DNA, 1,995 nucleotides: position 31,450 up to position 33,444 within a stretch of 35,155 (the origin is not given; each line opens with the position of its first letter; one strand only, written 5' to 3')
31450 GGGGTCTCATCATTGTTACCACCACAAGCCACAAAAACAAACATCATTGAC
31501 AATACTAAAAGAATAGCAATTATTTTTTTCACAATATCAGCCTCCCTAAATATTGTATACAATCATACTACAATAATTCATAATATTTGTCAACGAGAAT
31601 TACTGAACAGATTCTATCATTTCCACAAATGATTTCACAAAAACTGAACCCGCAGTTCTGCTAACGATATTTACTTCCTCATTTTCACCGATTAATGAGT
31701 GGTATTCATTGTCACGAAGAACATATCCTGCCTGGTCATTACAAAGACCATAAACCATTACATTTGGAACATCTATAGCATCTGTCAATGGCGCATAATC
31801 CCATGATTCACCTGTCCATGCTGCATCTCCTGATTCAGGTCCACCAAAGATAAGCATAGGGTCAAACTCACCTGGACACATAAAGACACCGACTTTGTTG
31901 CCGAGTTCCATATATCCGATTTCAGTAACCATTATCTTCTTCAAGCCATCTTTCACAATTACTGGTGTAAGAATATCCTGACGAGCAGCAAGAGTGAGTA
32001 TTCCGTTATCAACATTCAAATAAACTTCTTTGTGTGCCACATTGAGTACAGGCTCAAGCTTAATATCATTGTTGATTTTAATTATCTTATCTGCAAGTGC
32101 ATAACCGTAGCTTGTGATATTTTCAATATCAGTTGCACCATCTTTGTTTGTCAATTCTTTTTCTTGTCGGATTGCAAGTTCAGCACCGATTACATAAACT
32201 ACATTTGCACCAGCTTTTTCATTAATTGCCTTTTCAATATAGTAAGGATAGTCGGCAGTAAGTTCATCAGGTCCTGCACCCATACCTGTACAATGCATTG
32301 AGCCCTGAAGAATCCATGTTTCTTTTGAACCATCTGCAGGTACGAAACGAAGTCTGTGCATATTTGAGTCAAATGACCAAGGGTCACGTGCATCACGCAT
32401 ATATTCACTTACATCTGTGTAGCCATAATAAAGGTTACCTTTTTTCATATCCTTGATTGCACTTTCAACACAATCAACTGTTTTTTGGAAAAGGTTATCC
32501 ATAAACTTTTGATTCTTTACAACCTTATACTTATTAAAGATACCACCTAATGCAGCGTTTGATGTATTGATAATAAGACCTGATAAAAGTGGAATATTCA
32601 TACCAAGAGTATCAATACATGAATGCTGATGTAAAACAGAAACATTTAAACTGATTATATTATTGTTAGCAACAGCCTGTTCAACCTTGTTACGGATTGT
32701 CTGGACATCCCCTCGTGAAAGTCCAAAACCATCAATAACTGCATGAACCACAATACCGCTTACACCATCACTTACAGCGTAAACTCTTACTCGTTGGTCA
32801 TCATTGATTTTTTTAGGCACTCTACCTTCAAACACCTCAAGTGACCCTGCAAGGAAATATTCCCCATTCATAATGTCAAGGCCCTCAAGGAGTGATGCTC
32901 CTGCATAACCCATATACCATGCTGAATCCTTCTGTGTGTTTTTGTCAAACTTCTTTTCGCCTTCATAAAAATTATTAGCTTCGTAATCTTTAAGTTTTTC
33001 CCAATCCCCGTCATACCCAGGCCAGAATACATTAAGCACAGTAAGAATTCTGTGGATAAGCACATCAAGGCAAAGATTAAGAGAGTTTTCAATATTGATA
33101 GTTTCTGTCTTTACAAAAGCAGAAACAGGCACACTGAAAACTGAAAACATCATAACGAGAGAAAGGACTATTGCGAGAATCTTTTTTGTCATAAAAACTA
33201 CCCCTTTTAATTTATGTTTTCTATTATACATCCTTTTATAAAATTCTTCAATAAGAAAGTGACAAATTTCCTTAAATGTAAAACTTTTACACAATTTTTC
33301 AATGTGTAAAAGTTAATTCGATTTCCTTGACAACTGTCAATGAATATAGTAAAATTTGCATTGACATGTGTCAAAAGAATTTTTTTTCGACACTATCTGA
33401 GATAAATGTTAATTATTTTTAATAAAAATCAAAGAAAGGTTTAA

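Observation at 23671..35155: Candidate undescribed envelope acyl-conjugate module: three paralogous surface proteins interleaved with two adenylating enzymes, two HxxxD/condensation-type enzymes, an amidase-like exo-hydrolase and an MFS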

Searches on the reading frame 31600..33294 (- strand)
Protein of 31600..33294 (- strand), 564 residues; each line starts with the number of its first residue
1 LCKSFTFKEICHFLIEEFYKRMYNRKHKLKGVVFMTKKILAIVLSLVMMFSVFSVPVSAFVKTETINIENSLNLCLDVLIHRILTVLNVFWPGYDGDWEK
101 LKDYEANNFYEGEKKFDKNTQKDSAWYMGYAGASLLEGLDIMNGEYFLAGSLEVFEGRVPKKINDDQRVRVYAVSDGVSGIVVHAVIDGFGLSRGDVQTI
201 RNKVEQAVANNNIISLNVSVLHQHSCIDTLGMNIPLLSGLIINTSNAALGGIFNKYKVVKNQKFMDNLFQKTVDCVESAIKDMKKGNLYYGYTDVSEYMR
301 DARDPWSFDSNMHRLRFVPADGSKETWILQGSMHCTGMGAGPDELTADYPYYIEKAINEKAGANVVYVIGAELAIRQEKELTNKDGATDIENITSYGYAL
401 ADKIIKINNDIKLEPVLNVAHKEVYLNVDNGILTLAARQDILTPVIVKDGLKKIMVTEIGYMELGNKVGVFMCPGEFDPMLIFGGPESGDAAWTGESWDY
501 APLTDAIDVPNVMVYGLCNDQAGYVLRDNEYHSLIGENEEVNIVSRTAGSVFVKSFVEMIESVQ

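Call 7: search_protein_families(library=pfam, proteins=[window:31600-33294:-], max_evalue=0.01)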
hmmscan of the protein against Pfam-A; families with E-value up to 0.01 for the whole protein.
window:31600-33294:- (564 aa): 0 families

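Call 8: search_protein_families(library=ncbifam, proteins=[window:31600-33294:-], max_evalue=0.01)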
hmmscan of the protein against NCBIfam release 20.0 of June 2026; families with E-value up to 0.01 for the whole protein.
window:31600-33294:- (564 aa): 0 families

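Call 17: search_solved_structures(query=window:31600-33294:-, max_evalue=1, show_alignments=2)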
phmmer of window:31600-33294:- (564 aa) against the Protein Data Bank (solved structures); distinct sequences matched with E-value up to 1: 1.
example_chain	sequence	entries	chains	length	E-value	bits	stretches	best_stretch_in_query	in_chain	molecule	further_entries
7awz_A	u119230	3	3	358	0.023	16.6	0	251-315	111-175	Scone-E | SconeE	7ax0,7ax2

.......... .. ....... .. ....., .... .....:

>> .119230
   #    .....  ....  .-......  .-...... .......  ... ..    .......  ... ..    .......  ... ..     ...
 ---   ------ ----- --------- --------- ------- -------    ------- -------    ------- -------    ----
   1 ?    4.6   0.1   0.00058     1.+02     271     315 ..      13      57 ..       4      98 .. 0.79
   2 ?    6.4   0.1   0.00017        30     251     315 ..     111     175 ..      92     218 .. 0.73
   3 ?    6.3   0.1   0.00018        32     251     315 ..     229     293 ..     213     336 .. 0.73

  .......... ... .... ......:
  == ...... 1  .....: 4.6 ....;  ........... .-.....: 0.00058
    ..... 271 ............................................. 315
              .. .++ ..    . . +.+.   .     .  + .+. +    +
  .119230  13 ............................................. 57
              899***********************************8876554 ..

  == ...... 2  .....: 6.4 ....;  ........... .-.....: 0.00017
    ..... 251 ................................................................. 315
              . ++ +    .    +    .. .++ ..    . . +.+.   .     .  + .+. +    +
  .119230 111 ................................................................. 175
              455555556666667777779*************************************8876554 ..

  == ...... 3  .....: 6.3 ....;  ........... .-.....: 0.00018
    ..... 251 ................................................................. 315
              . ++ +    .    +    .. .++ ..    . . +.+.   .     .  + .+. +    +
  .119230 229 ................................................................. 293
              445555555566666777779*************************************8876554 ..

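Call 46: find_homologous_proteins(query=window:31600-33294:-)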
Query window:31600-33294:- (564 aa): 1248 proteins with E <= 0.001 among 8000 candidates; the best 120 are listed.
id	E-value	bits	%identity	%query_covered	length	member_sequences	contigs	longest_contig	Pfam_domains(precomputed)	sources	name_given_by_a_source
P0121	0.0e+0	1201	100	94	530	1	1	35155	-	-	-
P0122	0.0e+0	1105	90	94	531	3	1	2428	-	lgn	-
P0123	0.0e+0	1064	86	94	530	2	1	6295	-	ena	-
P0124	0.0e+0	1062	87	94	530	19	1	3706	-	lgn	-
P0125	0.0e+0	1043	84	94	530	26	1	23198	-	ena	-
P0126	0.0e+0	1042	85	94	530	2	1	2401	-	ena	-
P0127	0.0e+0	1039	85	94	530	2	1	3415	-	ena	-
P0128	0.0e+0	1037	85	94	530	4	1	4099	-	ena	-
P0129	0.0e+0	1033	82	96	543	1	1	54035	-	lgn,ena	-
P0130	0.0e+0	1029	84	94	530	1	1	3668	-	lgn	-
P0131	0.0e+0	1023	82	94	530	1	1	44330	-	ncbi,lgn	-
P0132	4.6e-292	988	80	94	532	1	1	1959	-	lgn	-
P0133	3.7e-291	985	78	94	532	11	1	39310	-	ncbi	-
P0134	3.4e-290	982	79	94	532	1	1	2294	-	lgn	-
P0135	9.4e-289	977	78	96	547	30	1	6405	-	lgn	-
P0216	2.0e-208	712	59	94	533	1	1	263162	-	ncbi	-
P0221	5.1e-208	710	55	94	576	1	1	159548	-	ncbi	-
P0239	3.7e-207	708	54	94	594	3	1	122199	-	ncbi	-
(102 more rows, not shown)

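Call 49: search_protein_families(library=pfam, alignment_id=A3, max_evalue=1)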
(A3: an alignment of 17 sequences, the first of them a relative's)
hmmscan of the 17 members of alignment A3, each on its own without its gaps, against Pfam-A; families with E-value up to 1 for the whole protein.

A. member 1, P0121 (530 aa): 3 families
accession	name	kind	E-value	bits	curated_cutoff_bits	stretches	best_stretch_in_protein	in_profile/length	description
PF21088.3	MS_channel_1st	-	0.065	13.7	23.1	1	3-27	3-27/42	Mechanosensitive ion channel, transmembrane helices 2/3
PF04734.18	Ceramidase_alk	-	0.15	11.1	32.1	0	215-279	98-166/509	Neutral/alkaline non-lysosomal ceramidase, N-terminal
PF10750.14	DUF2536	-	0.33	11.3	27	0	162-193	19-50/68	Protein of unknown function (DUF2536)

B. families by the number of members that match (of 17 scanned): 26 families (the first 25 are shown)
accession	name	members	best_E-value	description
PF14354.12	Lar_restr_allev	4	0.01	Restriction alleviation protein Lar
PF03804.19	DUF325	2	0.016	Viral proteins of unknown function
PF13309.12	HTH_22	2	0.03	HTH domain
PF04734.18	Ceramidase_alk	2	0.15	Neutral/alkaline non-lysosomal ceramidase, N-terminal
PF11905.13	DUF3425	2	0.15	Domain of unknown function (DUF3425)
PF24441.1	DUF7560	1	0.024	Family of unknown function (DUF7560)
PF25711.1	crAss_THB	1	0.028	Crassvirus tail hub protein B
PF05129.18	Zn_ribbon_Elf1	1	0.032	Transcription elongation factor Elf1 like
PF24460.1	DUF7575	1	0.035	Domain of unknown function (DUF7575)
PF08792.16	A2L_zn_ribbon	1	0.051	A2L zinc ribbon domain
PF21088.3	MS_channel_1st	1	0.065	Mechanosensitive ion channel, transmembrane helices 2/3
PF18335.7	SH3_13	1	0.096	ATP-dependent RecD-like DNA helicase SH3 domain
PF13717.11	Zn_ribbon_4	1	0.11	zinc-ribbon domain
PF13550.12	Phage-tail_3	1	0.12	Putative phage tail protein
PF13248.11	Zn_ribbon_3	1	0.13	zinc-ribbon domain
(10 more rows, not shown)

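Call 50: search_solved_structures(query=A3, max_evalue=10, show_alignments=2)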
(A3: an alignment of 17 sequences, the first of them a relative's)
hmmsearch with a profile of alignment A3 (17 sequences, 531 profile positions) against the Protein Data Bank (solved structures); distinct sequences matched with E-value up to 10: 1.
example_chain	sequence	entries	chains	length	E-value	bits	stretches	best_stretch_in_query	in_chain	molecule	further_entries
7qep_L7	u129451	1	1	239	0.61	11.8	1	186-261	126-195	60S ribosomal protein L7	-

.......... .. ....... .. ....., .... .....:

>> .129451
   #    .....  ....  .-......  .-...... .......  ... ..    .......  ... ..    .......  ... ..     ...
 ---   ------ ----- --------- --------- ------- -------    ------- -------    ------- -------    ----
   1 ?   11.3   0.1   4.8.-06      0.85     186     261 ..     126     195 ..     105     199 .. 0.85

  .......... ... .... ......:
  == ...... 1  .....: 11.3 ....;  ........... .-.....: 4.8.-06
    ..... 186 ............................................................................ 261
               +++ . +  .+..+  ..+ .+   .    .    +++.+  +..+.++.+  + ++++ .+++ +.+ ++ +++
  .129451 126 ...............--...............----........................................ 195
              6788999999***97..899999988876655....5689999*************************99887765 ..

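Call 56: find_encoding_contigs(protein=P0216, flank=8000, max_places=1)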
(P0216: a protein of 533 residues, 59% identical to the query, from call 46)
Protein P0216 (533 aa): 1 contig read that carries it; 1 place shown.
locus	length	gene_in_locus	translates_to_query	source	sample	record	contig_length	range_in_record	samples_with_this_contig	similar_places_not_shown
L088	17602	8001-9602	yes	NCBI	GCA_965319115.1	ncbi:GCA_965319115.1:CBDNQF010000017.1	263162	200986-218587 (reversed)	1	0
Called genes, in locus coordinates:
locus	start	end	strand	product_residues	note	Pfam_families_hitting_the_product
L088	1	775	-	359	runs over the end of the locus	PF00404:Dockerin_1 (weak)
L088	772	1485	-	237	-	PF00440:TetR_N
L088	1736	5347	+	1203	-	PF21910:GH85_C (faint), PF25833:Fn3_SaeA_3rd (faint)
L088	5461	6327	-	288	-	PF01116:F_bP_aldolase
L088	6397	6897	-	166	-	PF00383:dCMP_cyt_deam_1, PF14437:MafB19-deam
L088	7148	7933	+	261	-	PF09997:DUF2238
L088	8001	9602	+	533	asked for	-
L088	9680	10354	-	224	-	PF03575:Peptidase_S51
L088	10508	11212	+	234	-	PF00005:ABC_tran, PF13304:AAA_21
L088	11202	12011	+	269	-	-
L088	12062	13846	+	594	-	PF01336:tRNA_anti-codon, PF00152:tRNA-synt_2, PF02938:GAD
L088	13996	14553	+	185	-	PF08207:EFP_N, PF01132:EFP, PF09285:Elong-fact-P_C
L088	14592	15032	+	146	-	-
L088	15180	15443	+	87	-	PF00312:Ribosomal_S15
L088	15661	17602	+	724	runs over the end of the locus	PF01138:RNase_PH, PF03725:RNase_PH_C, PF03726:PNPase, PF01138:RNase_PH, PF00013:KH_1, PF00575:S1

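Call 57: find_encoding_contigs(protein=P0221, flank=8000, max_places=1)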
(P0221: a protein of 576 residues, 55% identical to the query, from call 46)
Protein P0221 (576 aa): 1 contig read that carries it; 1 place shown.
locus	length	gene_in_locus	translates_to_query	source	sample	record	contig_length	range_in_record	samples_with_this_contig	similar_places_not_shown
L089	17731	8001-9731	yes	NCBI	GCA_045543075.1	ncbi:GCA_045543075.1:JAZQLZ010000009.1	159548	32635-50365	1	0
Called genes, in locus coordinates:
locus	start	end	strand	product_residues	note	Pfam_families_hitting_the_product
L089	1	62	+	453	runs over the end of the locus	PF00404:Dockerin_1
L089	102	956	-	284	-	PF00398:RrnaAD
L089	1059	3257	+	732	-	PF08531:Bac_rhamnosid_N, PF05592:Bac_rhamnosid, PF17389:Bac_rhamnosid6H, PF17390:Bac_rhamnosid_C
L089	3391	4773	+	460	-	PF01381:HTH_3, PF12844:HTH_19, PF13560:HTH_31, PF13744:HTH_37 (weak), PF07804:HipA_C (faint)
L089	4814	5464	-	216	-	-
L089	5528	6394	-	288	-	PF01116:F_bP_aldolase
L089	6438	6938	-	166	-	PF00383:dCMP_cyt_deam_1, PF14437:MafB19-deam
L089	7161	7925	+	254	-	PF09997:DUF2238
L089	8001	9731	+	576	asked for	-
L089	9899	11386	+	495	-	-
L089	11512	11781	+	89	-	PF01842:ACT (faint), PF13740:ACT_6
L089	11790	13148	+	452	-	PF05167:DUF711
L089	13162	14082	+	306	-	PF18082:NAT_N, PF18164:GNAT_C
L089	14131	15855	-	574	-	PF02837:Glyco_hydro_2_N, PF22666:Glyco_hydro_2_N2 (weak), PF02836:Glyco_hydro_2_C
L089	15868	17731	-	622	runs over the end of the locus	PF01134:GIDA, PF07992:Pyr_redox_2 (weak), PF12831:FAD_oxidored, PF13738:Pyr_redox_3 (faint), PF21680:GIDA_C_1st, PF13932:SAM_GIDA_C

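Call 58: find_encoding_contigs(protein=P0239, flank=8000, max_places=1)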
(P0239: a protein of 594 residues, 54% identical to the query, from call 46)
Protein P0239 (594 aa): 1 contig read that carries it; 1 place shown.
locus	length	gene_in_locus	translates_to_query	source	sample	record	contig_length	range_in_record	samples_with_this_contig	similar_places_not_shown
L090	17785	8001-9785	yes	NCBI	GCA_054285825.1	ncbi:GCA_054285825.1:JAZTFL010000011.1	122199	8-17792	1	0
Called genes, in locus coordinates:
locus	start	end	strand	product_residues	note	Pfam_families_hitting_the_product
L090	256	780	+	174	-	-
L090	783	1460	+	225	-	PF00300:His_Phos_1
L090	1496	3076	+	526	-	PF00963:Cohesin, PF13306:LRR_5, PF00404:Dockerin_1 (weak)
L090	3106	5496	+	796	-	PF01915:Glyco_hydro_3_C, PF14310:Fn3-like, PF00933:Glyco_hydro_3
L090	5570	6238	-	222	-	-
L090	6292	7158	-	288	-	PF01116:F_bP_aldolase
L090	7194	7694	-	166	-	PF00383:dCMP_cyt_deam_1, PF14437:MafB19-deam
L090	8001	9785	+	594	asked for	-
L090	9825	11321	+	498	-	-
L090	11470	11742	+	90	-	PF01842:ACT (weak), PF13740:ACT_6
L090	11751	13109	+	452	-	PF05167:DUF711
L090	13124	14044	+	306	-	PF18082:NAT_N, PF18164:GNAT_C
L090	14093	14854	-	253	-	PF01026:TatD_DNase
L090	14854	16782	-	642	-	PF00133:tRNA-synt_1, PF01406:tRNA-synt_1e (weak), PF09334:tRNA-synt_1g, PF00133:tRNA-synt_1, PF19303:Anticodon_3, PF08264:Anticodon_1 (weak), PF01588:tRNA_bind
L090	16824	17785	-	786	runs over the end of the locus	PF02837:Glyco_hydro_2_N, PF22666:Glyco_hydro_2_N2, PF00703:Glyco_hydro_2, PF02836:Glyco_hydro_2_C, PF18565:Glyco_hydro2_C5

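Call 59: predict_structure(alignment_id=A3)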
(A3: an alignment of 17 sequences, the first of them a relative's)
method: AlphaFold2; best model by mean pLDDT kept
length: 530 residues; sequences in the alignment: 17
mean_pLDDT: 55.9   pTM: 0.67
mean pLDDT of the five models: 55.9, 54.8, 47.2, 38.4, 36.8
residues with pLDDT >= 90: 41; 70-90: 129; 50-70: 101; < 50: 259
segments of 3 or more residues with pLDDT < 50: 1-7, 10-12, 14-70, 103-132, 188-196, 210-214, 266-272, 300-314, 336-343, 392-420, 440-470, 477-530
pLDDT, mean of each block of 10 residues (from residue 1): 45 45 34 39 42 39 40 67 83 86 41 34 31 70 89 62 79 85 62 44 51 50 64 84 92 89 60 65 92 71 36 58 84 52 55 68 82 89 76 42 38 41 61 60 32 26 40 53 31 25 24 24 29
secondary structure, 60 per line:
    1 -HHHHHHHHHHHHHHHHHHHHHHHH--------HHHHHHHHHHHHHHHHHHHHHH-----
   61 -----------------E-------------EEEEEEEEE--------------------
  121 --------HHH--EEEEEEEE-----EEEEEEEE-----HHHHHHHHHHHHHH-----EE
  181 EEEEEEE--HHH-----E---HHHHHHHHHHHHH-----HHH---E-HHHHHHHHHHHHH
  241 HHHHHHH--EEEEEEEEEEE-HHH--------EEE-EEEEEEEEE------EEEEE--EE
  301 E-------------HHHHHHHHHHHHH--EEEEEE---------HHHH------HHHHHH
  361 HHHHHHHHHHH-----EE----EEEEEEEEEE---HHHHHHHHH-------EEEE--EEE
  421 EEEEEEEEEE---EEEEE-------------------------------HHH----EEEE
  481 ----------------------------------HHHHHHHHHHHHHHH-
elements in order: H2-25 H34-55 E92-100 E134-141 E147-154 H160-173 E179-187 H202-214 H228-247 E250-260 E273-275 E277-285 E292-296 E299-301 H315-327 E330-335 H345-348 H355-371 E383-392 H396-404 E412-415 E418-430 E434-438 E477-480 H515-529
